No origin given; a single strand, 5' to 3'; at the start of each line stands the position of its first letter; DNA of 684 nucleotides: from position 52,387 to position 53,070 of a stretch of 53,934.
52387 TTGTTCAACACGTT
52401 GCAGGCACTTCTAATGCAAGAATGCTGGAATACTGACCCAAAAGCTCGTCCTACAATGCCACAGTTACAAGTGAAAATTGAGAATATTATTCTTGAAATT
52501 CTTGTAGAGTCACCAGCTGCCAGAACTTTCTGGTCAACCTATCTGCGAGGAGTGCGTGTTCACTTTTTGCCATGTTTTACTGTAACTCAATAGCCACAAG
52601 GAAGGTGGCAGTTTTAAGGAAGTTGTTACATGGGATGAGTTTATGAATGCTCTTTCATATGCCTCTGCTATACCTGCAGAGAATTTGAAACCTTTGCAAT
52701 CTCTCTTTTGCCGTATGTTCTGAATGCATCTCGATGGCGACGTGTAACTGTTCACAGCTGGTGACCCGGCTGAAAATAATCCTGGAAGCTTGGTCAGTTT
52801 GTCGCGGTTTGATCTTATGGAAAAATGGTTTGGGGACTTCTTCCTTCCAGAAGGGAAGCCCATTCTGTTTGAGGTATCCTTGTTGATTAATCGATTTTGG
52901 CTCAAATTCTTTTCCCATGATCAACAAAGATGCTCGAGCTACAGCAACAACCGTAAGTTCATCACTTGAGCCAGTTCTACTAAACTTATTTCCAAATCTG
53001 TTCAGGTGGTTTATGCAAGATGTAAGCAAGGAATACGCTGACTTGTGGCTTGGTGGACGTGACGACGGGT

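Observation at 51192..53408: TKL-type kinase with C-terminal SH2 domain (SHK-like architecture)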

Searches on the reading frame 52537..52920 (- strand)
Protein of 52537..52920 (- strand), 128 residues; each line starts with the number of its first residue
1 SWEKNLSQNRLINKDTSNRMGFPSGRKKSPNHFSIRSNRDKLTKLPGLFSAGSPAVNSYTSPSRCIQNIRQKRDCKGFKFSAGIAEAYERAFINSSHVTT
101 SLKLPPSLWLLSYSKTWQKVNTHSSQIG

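Call 55: search_protein_families(library=pfam, proteins=[window:52537-52920:-], max_evalue=0.01)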
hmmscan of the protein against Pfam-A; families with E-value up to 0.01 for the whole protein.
window:52537-52920:- (128 aa): 0 families
